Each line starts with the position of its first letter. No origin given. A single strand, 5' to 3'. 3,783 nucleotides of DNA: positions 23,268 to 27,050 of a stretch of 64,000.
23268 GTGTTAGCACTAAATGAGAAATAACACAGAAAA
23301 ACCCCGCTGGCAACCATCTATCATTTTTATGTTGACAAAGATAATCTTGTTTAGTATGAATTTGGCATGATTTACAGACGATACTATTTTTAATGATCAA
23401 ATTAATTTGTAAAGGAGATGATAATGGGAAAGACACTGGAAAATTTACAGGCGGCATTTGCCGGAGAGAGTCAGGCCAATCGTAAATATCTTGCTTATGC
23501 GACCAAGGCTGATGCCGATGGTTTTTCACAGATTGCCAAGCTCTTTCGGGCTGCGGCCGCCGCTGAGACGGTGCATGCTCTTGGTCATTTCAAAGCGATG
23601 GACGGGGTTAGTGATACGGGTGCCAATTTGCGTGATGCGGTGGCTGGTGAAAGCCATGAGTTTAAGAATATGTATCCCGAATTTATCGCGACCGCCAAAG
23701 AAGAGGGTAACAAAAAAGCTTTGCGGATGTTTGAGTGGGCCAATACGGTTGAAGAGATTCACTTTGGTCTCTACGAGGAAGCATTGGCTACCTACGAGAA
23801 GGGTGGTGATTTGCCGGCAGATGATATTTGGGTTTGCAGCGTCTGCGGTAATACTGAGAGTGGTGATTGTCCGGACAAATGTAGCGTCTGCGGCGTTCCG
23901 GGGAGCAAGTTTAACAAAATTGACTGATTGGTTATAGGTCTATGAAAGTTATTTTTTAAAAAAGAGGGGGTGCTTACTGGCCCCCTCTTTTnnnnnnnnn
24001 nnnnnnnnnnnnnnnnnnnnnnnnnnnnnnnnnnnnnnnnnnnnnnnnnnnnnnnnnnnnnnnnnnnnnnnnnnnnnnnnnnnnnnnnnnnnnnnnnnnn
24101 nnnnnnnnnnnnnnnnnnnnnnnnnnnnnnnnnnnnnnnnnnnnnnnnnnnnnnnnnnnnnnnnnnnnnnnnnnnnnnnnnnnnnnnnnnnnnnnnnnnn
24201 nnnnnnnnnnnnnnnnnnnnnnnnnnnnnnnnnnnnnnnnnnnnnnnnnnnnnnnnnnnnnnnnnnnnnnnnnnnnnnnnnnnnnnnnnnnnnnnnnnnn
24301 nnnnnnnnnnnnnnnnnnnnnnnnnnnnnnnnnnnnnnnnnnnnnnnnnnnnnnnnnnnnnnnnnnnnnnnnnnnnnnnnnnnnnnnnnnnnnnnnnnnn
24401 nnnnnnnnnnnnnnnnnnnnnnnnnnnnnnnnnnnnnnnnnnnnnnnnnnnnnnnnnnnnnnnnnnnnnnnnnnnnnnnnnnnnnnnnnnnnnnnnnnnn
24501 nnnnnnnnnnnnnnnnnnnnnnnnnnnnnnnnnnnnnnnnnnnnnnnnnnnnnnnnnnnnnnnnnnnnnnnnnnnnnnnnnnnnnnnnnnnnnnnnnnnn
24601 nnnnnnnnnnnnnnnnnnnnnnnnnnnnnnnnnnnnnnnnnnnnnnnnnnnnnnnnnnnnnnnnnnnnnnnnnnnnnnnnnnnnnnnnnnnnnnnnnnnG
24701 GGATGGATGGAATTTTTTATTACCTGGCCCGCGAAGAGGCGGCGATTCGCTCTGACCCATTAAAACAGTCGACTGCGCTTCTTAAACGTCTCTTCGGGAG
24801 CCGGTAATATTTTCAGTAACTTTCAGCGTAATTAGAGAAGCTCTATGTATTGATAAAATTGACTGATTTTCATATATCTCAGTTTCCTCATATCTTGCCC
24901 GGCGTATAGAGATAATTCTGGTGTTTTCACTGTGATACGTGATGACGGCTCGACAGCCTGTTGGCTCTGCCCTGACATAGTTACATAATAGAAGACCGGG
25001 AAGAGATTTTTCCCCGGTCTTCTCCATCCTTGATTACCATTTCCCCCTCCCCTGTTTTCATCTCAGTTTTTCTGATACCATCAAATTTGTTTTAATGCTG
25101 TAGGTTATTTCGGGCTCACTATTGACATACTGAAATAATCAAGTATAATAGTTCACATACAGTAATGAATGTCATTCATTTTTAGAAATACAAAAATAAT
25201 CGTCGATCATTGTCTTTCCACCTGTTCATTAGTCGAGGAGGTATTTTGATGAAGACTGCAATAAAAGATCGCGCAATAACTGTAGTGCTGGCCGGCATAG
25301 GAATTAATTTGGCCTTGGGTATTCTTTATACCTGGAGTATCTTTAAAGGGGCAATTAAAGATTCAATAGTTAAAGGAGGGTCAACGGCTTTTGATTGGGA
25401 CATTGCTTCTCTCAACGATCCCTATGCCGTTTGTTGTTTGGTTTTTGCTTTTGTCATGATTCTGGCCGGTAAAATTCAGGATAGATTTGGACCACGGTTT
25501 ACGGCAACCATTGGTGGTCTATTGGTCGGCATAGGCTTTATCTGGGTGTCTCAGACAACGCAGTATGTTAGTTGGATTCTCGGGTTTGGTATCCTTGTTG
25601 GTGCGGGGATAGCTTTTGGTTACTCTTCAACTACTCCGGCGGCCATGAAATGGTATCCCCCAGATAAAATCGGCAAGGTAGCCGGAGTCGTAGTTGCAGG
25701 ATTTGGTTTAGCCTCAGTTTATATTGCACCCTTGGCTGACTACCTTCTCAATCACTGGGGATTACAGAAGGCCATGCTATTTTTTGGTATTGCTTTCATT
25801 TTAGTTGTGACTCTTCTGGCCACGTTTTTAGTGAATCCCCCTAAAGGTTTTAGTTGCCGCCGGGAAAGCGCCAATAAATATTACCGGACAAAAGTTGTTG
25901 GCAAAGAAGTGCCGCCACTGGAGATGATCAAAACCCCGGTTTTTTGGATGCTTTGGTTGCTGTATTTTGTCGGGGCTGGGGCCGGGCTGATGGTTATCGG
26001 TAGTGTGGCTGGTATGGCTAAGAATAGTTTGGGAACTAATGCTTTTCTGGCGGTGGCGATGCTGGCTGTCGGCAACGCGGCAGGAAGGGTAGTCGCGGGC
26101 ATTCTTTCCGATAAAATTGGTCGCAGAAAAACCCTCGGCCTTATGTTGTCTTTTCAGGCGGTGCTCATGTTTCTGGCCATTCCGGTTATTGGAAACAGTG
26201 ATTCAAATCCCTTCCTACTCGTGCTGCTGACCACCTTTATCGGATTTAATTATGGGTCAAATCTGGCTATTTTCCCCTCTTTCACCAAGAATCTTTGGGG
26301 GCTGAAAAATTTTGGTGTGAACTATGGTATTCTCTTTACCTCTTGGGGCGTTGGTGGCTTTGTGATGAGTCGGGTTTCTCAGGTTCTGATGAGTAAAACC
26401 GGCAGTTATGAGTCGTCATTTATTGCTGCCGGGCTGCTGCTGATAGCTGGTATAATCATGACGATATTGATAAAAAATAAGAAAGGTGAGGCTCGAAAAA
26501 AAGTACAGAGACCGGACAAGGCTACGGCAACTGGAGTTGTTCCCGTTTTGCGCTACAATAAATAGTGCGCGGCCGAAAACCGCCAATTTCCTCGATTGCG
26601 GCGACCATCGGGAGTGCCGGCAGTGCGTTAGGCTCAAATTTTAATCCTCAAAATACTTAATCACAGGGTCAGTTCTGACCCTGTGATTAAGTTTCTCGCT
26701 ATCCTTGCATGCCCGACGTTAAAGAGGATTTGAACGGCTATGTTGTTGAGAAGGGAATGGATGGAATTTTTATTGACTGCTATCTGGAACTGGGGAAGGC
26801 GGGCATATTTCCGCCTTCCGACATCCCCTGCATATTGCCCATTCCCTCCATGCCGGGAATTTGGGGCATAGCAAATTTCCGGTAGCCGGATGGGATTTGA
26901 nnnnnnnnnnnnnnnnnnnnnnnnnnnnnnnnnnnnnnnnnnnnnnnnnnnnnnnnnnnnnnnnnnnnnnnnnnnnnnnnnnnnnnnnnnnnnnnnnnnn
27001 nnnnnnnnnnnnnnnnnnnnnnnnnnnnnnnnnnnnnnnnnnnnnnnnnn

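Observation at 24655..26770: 70-bp direct duplication of a gene's 3' end bracketing a 2-kb insert (brnTA remnant + MFS transporter)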

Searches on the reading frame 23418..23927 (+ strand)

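Call 10: search_protein_families(library=pfam, proteins=[window:23418-23927:+], max_evalue=0.01)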
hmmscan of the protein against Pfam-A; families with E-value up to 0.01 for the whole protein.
window:23418-23927:+ (169 aa): 3 families
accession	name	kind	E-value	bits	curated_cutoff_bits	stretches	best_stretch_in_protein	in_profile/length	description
PF02915.23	Rubrerythrin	-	4e-22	79.5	22.8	1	8-121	1-135/137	Rubrerythrin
PF21349.2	RUBY_RBDX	-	1.3e-07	31.4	26.5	1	138-165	1-29/30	Rubrerythrin, rubredoxin-like domain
PF00210.30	Ferritin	-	0.008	16.5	24.5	0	8-58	2-52/142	Ferritin-like domain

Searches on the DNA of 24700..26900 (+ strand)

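Call 25: search_rna_families(source=window, start=24700, end=26900, threshold=evalue, max_evalue=1, show_alignments=3)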
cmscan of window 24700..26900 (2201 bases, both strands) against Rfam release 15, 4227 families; matches with E-value up to 1: 2.
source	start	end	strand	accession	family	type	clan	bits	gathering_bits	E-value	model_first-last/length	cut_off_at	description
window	24975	25035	-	RF00690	MIR408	Gene; miRNA;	-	25.1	64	0.0027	1-126/126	no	MIR408 microRNA precursor family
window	24984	25028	-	RF03778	mir-483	Gene; miRNA;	-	21.1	60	0.86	1-75/75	no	mir-483 microRNA precursor family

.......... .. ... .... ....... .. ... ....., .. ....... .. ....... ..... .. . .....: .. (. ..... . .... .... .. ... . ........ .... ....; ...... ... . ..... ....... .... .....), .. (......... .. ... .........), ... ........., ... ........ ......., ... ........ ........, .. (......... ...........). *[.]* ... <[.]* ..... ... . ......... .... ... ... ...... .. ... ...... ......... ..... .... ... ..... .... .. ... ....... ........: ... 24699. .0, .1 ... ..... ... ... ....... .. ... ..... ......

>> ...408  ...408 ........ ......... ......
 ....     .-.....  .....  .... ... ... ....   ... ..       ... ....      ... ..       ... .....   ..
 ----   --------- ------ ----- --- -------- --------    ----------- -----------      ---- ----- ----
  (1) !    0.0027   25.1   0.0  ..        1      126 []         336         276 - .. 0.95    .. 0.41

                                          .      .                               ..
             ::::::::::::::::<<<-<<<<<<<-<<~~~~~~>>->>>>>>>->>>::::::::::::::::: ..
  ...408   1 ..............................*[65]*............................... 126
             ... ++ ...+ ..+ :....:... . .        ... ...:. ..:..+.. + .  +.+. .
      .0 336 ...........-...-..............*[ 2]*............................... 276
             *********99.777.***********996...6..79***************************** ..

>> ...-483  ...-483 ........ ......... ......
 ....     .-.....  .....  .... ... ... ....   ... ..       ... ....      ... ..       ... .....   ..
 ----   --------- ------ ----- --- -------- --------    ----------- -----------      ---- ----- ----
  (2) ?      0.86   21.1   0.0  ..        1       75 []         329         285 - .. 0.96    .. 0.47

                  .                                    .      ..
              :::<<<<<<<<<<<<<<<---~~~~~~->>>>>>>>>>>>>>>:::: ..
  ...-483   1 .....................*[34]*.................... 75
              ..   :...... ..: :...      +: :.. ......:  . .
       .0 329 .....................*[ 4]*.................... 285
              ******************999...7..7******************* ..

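Call 81: search_dna_similar(query=window:24808-26779:+, collection=plasmids, mode=distant, max_rows=8)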
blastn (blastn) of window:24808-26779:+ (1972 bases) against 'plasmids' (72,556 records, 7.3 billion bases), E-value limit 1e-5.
No match.

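Call 82: search_dna_similar(query=window:24808-26779:+, collection=phages, mode=distant, max_rows=8)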
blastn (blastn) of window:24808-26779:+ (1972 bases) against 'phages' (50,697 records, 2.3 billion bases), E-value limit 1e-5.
No match.
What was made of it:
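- Tried and rejected: The islet DNA had no plasmid or phage match (calls 81, 82).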

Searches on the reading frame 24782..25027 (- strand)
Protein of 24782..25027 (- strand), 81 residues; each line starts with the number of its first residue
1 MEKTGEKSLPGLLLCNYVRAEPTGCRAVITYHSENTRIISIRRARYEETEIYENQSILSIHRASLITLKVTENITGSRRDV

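Call 10: search_protein_families(library=pfam, proteins=[window:24782-25027:-], max_evalue=0.01)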
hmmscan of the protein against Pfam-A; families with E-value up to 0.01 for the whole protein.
window:24782-25027:- (81 aa): 0 families

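Call 88: search_protein_families(library=pfam, proteins=[window:24782-25027:-], max_evalue=1)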
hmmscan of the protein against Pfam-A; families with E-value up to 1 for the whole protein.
window:24782-25027:- (81 aa): 2 families
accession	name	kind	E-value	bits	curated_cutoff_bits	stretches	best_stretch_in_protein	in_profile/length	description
PF04365.19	BrnT_toxin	-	0.019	15.7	34.5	1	27-48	56-77/77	Ribonuclease toxin, BrnT, of type II toxin-antitoxin system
PF05486.17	SRP9-21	-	0.03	15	21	1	19-76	16-62/89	Signal recognition particle 9 kDa protein (SRP9)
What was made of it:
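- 24868..24958 (-): Remnant of brnTA: the last ~27 codons of brnT plus the first codons of brnA. Pfam BrnT positions 56-77/77, E 0.019, below threshold (call 88).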
